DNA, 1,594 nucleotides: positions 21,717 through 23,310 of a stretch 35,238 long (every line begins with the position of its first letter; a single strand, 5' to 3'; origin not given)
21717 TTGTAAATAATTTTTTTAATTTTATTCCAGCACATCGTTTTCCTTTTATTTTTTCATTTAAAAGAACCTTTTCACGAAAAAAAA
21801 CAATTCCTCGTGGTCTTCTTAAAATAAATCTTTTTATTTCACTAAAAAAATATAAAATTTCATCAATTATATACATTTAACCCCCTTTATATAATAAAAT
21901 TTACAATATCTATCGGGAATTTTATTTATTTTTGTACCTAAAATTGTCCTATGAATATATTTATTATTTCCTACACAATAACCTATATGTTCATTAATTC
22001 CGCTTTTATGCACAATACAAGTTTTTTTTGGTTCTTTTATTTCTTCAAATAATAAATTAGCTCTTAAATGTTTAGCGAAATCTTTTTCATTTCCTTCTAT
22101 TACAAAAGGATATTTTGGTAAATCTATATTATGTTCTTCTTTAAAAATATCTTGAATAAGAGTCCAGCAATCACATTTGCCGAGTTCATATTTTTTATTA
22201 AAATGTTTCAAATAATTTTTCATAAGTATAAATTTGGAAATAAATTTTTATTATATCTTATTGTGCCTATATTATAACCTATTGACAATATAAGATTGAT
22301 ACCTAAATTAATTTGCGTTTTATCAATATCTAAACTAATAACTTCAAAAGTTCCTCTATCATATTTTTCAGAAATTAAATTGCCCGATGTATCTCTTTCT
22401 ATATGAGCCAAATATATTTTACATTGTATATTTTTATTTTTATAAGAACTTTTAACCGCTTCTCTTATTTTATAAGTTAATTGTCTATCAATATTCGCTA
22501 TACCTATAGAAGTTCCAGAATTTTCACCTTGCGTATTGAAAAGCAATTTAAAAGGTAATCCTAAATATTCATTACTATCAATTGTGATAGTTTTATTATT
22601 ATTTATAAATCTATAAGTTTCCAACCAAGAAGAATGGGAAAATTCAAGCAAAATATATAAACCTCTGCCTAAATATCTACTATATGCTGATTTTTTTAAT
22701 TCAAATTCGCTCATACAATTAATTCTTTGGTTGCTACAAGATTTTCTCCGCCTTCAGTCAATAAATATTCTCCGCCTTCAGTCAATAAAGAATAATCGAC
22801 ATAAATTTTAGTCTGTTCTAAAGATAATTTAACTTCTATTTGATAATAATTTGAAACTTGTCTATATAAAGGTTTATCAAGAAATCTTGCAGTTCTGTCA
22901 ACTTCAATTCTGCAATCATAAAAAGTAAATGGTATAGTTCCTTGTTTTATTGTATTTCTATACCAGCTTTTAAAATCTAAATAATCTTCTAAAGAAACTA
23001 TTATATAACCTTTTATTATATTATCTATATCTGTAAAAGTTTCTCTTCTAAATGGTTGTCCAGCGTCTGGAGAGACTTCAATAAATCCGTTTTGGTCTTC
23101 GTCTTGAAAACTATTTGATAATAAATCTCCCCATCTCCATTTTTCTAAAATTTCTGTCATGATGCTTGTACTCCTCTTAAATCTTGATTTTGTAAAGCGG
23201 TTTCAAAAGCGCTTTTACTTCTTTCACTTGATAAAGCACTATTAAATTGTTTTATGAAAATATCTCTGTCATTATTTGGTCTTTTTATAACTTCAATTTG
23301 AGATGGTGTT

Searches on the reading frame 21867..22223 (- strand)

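Call 9: search_protein_families(library=phrogs, proteins=[window:21867-22223:-], max_evalue=0.01)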
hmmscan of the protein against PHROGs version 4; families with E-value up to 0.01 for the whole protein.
window:21867-22223:- (118 aa): 4 families
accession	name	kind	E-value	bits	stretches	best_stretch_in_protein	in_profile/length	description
phrog_30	-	tail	1.4e-07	32.3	1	10-39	405-434/544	minor tail protein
phrog_329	-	tail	0.00013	21.3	1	16-109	560-648/949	minor tail protein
phrog_2552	-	unknown function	0.0031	18.3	1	9-39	5-35/142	-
phrog_12508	-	unknown function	0.0036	17.9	1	18-101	166-243/260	-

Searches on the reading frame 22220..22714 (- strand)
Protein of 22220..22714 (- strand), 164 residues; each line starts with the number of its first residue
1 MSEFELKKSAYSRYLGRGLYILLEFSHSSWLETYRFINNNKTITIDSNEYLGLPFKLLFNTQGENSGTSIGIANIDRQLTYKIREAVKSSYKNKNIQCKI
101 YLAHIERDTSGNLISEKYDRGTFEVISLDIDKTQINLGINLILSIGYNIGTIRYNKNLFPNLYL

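Call 9: search_protein_families(library=phrogs, proteins=[window:22220-22714:-], max_evalue=0.01)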
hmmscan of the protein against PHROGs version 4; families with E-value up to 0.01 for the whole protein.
window:22220-22714:- (164 aa): 1 family
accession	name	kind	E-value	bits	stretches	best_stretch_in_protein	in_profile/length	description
phrog_396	-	tail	1e-08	36.1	1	11-109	11-112/164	minor tail protein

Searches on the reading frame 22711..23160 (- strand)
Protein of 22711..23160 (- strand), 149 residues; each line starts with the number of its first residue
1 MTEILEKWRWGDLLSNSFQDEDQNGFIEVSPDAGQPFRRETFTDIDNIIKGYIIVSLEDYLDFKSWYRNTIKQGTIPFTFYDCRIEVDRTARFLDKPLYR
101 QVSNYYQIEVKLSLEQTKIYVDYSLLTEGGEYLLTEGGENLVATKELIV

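Call 9: search_protein_families(library=phrogs, proteins=[window:22711-23160:-], max_evalue=0.01)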
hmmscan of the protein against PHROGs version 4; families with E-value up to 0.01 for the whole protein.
window:22711-23160:- (149 aa): 1 family
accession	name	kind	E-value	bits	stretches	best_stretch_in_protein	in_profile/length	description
phrog_384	-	head and packaging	8.9e-07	29.6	1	17-119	143-252/393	virion structural protein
